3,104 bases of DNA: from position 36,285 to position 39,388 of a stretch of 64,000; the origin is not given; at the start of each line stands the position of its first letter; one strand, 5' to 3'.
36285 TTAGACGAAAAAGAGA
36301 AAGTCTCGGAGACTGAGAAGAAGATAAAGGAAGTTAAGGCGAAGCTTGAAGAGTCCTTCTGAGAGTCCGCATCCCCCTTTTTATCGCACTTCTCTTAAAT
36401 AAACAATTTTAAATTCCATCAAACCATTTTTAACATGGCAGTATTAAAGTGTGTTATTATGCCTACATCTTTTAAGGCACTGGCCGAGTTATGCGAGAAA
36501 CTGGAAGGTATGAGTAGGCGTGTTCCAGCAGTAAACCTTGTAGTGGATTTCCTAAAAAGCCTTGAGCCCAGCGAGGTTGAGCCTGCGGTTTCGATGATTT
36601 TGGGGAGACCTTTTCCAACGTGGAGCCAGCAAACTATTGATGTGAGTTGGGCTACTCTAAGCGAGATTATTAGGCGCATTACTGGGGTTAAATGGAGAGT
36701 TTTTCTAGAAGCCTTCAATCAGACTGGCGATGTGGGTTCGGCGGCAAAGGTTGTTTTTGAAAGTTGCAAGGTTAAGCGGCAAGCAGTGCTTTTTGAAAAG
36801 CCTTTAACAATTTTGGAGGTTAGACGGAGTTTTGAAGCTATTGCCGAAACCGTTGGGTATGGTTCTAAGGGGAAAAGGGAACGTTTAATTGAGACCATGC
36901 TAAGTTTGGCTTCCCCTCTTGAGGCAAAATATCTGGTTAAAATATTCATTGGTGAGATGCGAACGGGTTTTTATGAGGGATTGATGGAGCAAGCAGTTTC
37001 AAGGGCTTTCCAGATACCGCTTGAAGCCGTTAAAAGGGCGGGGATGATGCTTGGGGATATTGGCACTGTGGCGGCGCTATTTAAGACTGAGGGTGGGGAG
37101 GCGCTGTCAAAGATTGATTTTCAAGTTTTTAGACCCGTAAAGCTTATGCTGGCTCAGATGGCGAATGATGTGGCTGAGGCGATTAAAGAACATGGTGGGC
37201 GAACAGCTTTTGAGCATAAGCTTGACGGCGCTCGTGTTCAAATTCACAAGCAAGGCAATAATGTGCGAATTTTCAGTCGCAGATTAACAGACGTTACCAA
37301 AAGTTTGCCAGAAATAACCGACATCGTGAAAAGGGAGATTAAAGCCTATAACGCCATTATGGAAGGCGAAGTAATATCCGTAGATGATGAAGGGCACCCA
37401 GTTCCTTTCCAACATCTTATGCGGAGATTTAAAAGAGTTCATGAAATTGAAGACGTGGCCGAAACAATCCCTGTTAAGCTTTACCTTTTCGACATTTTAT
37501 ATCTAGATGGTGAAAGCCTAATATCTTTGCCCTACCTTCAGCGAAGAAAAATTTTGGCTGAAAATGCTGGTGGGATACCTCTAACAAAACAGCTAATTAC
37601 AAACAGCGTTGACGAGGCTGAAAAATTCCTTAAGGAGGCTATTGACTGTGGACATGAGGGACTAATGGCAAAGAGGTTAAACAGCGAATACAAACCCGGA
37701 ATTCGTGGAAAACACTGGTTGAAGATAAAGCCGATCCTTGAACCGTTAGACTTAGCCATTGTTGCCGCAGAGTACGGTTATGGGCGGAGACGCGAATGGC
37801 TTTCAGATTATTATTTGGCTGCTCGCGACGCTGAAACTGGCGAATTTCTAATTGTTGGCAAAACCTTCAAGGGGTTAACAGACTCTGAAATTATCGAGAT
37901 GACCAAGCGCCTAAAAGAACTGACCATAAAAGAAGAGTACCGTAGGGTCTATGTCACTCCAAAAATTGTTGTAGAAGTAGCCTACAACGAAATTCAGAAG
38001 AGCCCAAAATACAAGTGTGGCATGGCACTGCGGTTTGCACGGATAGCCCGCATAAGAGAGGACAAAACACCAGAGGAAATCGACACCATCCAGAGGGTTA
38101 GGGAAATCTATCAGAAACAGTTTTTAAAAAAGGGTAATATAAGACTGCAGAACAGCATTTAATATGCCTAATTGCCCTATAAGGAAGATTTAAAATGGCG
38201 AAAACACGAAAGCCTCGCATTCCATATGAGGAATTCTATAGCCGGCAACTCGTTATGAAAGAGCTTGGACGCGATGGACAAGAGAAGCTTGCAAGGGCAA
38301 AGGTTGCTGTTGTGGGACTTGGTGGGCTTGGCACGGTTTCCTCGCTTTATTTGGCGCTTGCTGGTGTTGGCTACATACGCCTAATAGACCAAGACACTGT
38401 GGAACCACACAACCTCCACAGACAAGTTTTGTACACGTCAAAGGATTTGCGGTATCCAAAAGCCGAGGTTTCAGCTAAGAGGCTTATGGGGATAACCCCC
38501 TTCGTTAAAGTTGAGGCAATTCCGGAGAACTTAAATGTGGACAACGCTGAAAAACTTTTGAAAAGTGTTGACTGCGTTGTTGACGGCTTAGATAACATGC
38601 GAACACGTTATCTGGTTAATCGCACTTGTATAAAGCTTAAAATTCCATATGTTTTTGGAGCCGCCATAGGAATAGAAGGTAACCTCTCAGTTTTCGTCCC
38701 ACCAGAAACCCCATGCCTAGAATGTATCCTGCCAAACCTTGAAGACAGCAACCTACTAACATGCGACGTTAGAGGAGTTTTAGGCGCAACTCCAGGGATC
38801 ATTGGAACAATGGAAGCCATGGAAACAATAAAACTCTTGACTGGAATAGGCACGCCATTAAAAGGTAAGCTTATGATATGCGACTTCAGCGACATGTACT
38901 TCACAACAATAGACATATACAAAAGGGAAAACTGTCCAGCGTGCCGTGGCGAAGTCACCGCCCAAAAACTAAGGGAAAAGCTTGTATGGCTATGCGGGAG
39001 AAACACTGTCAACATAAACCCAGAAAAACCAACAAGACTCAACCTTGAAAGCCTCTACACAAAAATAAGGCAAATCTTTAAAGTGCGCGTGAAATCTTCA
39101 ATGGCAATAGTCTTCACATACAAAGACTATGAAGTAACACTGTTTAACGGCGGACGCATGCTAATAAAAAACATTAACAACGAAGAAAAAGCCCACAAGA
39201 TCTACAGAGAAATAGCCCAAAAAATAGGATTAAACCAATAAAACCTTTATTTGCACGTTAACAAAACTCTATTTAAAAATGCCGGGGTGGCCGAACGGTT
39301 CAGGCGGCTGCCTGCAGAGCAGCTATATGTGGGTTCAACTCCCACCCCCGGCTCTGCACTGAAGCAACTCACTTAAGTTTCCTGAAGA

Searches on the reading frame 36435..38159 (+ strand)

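Call 12: search_protein_families(library=pfam, proteins=[window:36435-38159:+], max_evalue=0.001)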
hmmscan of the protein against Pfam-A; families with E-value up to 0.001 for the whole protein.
window:36435-38159:+ (575 aa): 4 families
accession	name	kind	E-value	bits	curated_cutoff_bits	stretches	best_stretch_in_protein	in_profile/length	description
PF01068.26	DNA_ligase_A_M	-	1.6e-59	201.5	26.2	1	238-432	2-204/204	ATP dependent DNA ligase domain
PF04675.19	DNA_ligase_A_N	-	3.3e-29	102.7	24.6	1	12-188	1-173/174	DNA ligase N terminus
PF04679.21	DNA_ligase_A_C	-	1.7e-16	60.8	27.5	1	452-544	1-94/94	ATP dependent DNA ligase C terminal region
PF09414.15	RNA_ligase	-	1.9e-05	25.3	27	1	259-431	5-170/171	RNA ligase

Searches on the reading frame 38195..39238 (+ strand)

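Call 13: search_protein_families(library=pfam, proteins=[window:38195-39238:+], max_evalue=0.001)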
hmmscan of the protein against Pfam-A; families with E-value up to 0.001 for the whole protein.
window:38195-39238:+ (348 aa): 1 family
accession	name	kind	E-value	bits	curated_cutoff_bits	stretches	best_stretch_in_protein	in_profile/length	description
PF00899.27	ThiF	-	3.4e-76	256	28.1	1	15-248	1-237/238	ThiF family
